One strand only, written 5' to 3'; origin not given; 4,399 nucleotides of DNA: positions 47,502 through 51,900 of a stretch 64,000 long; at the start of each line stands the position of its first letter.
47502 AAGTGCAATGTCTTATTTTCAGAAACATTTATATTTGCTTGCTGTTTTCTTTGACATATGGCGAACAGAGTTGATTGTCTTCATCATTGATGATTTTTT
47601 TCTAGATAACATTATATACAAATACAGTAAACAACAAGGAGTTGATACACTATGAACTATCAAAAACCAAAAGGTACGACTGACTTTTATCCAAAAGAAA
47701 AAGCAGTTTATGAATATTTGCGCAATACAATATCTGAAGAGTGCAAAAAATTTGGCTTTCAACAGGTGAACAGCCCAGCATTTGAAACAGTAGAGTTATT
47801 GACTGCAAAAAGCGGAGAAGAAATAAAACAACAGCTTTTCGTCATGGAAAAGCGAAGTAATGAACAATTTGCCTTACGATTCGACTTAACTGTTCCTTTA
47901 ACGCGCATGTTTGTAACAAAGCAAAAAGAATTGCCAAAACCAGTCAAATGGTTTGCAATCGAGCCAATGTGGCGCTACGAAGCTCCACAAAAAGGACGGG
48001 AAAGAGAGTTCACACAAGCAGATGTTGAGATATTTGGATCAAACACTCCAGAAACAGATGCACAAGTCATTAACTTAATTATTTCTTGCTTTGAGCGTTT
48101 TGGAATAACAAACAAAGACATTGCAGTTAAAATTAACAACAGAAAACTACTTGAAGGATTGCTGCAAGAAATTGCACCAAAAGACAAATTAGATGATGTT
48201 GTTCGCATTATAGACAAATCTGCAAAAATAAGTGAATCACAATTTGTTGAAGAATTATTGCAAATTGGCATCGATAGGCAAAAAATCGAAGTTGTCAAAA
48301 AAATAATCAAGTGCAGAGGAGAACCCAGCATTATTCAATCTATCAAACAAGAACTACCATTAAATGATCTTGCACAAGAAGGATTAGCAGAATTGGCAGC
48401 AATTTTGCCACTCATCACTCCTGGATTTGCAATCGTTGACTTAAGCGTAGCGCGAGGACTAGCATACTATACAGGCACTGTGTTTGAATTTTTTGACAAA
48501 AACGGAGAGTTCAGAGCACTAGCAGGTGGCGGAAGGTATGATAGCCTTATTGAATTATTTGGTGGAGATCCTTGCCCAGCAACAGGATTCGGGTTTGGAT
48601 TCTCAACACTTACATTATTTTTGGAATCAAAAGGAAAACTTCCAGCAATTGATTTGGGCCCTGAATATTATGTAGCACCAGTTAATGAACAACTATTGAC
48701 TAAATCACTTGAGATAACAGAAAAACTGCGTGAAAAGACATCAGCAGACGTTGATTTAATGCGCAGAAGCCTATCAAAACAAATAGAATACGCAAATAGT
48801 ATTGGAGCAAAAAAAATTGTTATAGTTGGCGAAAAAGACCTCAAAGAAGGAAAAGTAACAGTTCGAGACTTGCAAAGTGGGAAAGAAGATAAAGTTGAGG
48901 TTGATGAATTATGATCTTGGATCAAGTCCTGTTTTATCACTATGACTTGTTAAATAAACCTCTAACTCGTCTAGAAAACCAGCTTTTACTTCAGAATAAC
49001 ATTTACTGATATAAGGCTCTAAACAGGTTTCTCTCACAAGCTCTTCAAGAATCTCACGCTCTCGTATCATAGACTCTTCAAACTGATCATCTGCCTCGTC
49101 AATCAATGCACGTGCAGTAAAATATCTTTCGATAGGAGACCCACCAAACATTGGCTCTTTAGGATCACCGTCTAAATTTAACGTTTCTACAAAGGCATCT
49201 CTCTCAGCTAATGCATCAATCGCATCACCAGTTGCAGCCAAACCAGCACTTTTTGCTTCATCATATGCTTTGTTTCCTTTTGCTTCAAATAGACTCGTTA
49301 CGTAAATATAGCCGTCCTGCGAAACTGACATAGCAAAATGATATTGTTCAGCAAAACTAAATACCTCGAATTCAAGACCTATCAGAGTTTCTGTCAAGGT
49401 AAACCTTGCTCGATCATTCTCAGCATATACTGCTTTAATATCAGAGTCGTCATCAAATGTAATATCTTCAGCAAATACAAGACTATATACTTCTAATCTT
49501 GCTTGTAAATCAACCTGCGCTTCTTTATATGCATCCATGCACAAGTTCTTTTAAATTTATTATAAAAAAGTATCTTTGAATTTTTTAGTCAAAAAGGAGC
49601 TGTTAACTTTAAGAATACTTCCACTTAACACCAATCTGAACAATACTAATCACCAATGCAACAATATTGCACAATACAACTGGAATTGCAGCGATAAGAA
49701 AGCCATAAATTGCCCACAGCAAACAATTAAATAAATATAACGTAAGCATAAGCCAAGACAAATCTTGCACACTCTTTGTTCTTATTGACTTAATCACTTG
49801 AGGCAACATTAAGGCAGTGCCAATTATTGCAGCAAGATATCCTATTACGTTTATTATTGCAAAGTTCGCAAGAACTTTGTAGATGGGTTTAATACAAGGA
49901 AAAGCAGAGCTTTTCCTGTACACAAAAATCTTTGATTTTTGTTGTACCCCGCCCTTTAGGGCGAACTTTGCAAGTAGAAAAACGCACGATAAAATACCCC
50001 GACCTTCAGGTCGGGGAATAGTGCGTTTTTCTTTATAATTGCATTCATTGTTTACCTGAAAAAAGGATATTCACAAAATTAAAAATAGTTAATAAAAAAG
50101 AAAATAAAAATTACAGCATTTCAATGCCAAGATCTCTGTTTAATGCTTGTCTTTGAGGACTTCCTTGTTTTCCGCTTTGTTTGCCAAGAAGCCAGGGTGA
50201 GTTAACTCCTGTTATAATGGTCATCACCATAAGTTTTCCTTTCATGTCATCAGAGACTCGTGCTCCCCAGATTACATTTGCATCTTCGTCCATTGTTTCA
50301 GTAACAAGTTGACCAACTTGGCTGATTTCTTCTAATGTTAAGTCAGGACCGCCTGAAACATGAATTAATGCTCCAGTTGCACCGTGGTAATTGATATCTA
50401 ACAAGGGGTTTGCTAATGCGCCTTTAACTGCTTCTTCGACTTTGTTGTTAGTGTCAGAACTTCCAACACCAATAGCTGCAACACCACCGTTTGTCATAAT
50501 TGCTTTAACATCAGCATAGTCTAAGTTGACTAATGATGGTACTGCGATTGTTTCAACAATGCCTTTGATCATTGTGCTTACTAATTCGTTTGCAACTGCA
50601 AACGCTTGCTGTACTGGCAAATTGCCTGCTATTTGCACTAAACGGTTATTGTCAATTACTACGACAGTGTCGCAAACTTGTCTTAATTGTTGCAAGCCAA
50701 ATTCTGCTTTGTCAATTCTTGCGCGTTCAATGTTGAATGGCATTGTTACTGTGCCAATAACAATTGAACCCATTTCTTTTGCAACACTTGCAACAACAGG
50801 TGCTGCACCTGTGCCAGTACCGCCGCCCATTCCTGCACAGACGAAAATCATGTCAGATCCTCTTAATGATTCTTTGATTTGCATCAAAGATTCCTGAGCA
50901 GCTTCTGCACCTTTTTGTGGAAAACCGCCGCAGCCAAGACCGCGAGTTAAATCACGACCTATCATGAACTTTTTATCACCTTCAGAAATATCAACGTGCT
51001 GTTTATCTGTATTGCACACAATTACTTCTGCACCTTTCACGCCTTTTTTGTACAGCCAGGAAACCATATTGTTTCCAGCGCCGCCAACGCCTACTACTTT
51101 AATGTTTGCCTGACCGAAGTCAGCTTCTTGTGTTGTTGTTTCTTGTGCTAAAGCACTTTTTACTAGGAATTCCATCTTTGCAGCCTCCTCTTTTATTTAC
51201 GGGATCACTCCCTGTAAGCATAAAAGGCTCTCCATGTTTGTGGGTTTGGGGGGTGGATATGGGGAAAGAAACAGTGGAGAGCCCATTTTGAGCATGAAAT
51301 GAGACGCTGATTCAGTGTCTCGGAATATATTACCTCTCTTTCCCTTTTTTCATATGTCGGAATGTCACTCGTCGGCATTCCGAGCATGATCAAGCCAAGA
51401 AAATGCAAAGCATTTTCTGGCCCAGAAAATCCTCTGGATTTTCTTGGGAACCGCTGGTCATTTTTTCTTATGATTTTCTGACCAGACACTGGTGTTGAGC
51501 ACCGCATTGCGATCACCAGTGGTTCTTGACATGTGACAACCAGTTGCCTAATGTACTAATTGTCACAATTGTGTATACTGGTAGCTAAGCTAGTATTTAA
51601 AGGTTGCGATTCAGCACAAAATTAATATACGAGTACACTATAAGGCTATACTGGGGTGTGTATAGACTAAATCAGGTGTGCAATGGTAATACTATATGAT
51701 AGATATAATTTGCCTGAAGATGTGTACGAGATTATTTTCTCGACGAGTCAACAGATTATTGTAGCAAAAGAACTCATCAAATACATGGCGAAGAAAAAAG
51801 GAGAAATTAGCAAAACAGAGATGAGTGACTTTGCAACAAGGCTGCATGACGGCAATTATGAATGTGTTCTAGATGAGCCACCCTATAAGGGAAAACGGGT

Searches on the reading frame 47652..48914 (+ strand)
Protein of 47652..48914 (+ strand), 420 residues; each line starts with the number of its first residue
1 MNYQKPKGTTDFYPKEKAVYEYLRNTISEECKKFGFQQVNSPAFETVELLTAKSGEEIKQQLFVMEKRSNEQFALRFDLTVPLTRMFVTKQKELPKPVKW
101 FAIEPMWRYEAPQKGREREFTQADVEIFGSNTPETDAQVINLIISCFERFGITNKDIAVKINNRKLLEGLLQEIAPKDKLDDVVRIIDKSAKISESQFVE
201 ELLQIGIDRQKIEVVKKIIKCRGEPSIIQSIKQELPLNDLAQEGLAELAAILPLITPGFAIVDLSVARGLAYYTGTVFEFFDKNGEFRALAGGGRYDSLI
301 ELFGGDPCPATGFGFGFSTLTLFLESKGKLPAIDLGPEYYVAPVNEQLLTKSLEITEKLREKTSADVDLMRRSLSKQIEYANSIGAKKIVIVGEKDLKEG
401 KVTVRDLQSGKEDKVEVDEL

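Call 8: search_protein_families(library=pfam, proteins=[window:47652-48914:+], max_evalue=0.00001)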
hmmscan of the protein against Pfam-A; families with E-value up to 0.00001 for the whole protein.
window:47652-48914:+ (420 aa): 3 families
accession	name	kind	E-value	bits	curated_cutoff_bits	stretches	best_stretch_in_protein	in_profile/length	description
PF13393.11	tRNA-synt_His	-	4.3e-51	174.4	25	1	8-316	1-304/308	Histidyl-tRNA synthetase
PF03129.25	HGTP_anticodon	-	6.6e-15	55.5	21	1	340-420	3-87/94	Anticodon binding domain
PF00587.30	tRNA-synt_2b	-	1.1e-11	45.5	29.3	1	63-204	1-110/179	tRNA synthetase class II core domain (G, H, P, S and T)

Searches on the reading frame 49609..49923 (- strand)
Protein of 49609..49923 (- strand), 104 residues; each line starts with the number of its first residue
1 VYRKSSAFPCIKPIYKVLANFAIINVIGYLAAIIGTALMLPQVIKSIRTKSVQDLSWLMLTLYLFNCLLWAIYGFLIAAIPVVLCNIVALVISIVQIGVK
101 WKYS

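Call 30: search_protein_families(library=pfam, proteins=[window:49609-49923:-], max_evalue=0.001)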
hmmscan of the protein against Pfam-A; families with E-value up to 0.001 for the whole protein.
window:49609-49923:- (104 aa): 2 families
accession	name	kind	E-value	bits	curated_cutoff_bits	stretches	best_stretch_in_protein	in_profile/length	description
PF04193.19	PQ-loop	-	7.2e-09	35.7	22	1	23-76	1-54/61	PQ loop repeat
PF03083.21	MtN3_slv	-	3e-08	34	23.7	1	40-103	19-82/87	Sugar efflux transporter for intercellular exchange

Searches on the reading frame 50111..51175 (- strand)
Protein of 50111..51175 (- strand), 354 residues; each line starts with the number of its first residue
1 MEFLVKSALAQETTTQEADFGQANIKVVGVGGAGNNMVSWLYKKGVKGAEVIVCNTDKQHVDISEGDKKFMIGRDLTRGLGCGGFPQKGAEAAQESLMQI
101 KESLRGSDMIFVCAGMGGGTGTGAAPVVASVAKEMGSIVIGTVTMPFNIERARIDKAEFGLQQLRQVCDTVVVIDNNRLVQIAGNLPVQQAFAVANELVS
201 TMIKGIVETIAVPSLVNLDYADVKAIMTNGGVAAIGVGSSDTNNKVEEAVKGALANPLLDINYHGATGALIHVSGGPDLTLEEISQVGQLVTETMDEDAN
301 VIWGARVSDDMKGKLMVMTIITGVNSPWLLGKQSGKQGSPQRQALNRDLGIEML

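Call 9: search_protein_families(library=ncbifam, proteins=[window:50111-51175:-], max_evalue=0.00001)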
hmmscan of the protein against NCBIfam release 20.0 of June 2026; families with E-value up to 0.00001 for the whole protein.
window:50111-51175:- (354 aa): 1 family
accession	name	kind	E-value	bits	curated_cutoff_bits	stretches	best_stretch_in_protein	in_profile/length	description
TIGR00065.1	ftsZ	equivalog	1.5e-114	383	295.2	1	12-336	7-336/353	cell division protein FtsZ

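Call 54: search_protein_families(library=pfam, proteins=[window:50111-51175:-], max_evalue=0.01)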
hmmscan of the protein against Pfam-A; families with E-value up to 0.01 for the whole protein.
window:50111-51175:- (354 aa): 2 families
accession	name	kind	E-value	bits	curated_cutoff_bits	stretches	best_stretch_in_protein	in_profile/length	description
PF00091.31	Tubulin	-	4.7e-46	157.9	33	1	24-183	1-189/190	Tubulin/FtsZ family, GTPase domain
PF12327.13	FtsZ_C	-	1e-31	109.5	27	1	231-324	1-94/95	FtsZ family, C-terminal domain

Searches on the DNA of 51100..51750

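Call 73: search_rna_families(source=window, start=51100, end=51750, threshold=evalue, max_evalue=1)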
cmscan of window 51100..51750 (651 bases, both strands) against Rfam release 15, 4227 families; matches with E-value up to 1: 0.
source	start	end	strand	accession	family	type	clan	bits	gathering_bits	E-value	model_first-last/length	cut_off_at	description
